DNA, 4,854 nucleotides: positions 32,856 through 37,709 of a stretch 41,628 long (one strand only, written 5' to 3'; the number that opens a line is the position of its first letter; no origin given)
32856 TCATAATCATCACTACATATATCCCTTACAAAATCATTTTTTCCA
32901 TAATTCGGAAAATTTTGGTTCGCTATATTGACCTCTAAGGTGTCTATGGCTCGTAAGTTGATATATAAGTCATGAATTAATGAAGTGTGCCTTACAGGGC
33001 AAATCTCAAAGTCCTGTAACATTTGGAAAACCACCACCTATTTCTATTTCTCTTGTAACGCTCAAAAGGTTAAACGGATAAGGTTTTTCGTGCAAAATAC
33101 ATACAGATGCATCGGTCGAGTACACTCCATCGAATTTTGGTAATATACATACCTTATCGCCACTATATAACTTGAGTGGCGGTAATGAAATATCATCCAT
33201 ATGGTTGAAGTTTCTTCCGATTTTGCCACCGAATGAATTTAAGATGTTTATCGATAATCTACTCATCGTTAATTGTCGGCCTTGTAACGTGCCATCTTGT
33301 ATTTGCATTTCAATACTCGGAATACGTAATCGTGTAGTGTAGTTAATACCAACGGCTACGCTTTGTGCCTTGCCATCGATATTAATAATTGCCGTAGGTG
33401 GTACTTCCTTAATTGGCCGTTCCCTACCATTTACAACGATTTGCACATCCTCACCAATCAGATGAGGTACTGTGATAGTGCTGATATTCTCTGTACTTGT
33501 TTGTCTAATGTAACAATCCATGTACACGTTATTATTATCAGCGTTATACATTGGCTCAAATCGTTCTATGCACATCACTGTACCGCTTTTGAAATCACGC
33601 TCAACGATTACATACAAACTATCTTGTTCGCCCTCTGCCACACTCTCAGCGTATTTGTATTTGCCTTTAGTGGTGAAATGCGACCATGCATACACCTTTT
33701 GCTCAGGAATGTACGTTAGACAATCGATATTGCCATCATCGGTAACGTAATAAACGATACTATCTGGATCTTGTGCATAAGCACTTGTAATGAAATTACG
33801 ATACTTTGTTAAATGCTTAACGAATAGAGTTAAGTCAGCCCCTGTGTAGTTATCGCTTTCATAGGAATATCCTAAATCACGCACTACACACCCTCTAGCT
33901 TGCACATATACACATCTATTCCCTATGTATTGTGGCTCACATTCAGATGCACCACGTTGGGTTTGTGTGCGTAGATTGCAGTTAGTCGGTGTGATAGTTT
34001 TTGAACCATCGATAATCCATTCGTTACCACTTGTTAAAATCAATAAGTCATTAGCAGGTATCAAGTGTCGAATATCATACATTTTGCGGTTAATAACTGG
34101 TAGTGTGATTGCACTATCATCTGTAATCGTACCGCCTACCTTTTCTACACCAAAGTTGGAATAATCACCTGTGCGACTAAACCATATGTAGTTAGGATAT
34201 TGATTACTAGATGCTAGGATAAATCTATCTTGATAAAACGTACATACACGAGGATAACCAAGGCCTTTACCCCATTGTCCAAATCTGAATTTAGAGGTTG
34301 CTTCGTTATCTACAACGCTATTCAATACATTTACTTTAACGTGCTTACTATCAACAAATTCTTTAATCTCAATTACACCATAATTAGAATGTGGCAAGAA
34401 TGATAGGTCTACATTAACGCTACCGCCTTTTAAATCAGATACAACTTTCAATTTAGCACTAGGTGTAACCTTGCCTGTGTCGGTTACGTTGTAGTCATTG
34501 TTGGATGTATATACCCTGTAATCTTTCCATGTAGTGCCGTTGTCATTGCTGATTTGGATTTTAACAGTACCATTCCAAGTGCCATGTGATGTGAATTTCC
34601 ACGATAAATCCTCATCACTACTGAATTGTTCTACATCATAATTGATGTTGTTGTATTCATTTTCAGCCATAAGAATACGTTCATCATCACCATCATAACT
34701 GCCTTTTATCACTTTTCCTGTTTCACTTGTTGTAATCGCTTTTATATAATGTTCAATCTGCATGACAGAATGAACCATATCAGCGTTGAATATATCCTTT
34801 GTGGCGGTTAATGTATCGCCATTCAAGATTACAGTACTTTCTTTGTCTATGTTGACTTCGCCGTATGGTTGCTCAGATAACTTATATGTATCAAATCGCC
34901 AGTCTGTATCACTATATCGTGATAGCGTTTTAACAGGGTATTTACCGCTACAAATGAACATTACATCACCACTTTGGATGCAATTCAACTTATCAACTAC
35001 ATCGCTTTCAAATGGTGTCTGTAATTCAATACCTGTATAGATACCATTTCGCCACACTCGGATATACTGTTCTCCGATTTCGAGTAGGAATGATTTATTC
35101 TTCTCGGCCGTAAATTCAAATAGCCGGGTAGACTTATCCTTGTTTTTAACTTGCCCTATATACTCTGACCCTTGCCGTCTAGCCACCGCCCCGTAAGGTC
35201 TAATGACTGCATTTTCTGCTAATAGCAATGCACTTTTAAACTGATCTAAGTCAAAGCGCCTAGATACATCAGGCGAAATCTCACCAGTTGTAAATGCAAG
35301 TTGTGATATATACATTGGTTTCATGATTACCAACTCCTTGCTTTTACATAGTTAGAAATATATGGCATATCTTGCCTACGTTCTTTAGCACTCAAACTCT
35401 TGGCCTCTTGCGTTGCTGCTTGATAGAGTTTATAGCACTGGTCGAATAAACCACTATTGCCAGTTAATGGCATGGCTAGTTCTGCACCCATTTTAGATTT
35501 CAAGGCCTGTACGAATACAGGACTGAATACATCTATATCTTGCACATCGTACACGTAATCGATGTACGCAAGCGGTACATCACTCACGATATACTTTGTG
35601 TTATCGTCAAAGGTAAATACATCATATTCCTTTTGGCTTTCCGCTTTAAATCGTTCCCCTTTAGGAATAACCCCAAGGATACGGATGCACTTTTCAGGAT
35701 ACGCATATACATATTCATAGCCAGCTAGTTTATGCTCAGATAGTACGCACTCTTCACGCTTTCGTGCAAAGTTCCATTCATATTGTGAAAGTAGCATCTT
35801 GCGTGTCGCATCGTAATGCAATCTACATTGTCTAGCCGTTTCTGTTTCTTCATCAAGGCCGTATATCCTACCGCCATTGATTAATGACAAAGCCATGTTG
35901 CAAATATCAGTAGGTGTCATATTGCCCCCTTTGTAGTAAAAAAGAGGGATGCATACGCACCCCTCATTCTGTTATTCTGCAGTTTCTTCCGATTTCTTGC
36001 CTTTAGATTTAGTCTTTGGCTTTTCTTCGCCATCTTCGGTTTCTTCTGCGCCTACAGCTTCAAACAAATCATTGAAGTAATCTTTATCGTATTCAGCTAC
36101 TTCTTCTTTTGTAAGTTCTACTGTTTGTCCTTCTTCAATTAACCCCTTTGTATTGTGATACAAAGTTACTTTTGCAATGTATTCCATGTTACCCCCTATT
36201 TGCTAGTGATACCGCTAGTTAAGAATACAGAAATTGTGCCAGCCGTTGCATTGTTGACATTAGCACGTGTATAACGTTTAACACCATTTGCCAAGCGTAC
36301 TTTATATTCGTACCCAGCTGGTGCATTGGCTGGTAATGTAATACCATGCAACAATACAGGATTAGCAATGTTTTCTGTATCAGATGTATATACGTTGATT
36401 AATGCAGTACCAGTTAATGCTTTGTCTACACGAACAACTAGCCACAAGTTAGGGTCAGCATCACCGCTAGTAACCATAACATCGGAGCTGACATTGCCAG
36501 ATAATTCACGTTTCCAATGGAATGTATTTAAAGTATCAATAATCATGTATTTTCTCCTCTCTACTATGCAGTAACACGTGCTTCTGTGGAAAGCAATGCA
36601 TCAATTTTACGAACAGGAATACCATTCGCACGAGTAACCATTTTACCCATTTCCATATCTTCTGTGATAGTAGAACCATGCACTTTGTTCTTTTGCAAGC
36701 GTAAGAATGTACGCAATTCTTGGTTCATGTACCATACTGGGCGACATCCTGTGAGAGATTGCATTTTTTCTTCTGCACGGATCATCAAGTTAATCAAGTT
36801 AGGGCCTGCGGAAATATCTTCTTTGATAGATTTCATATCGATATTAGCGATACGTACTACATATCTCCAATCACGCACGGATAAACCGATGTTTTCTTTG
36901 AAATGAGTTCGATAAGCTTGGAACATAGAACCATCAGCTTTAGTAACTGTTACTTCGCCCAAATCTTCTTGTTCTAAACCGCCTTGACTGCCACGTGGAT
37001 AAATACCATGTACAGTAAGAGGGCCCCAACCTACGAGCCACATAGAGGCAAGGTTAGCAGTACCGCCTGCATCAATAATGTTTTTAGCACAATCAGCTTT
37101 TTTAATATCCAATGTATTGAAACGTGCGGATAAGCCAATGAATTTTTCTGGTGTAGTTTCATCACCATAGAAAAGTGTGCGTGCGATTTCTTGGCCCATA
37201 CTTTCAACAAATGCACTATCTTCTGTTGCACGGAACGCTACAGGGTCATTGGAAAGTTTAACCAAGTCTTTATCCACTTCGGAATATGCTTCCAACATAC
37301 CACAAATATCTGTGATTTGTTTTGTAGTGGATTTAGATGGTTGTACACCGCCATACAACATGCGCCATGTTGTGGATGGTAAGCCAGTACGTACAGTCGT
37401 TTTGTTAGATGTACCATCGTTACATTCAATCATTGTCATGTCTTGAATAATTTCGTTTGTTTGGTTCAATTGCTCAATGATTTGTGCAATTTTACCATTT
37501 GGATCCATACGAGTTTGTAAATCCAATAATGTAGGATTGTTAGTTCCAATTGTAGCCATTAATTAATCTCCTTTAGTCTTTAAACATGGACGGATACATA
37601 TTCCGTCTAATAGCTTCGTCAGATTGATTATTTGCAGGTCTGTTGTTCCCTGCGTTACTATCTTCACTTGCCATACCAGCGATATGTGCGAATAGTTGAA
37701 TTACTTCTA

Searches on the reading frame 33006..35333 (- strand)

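Call 7: search_protein_families(library=phrogs, proteins=[window:33006-35333:-], max_evalue=0.001)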
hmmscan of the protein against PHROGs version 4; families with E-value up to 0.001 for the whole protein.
window:33006-35333:- (775 aa): 4 families
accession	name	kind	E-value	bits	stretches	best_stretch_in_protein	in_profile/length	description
phrog_376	-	tail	1.8e-179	599.6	1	5-767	2-711/712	tail protein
phrog_15566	-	tail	1.1e-69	236.4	2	330-610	18-297/552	tail protein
phrog_20269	-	unknown function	1.6e-38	133.7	1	8-207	5-215/374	-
phrog_30010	-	unknown function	4.7e-20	72.8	1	482-610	189-318/517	-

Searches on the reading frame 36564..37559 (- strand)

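Call 7: search_protein_families(library=phrogs, proteins=[window:36564-37559:-], max_evalue=0.001)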
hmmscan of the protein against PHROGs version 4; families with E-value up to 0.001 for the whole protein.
window:36564-37559:- (331 aa): 1 family
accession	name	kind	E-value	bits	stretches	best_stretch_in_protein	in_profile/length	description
phrog_212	-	head and packaging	8.7e-82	275.9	1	5-245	2-298/301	major head protein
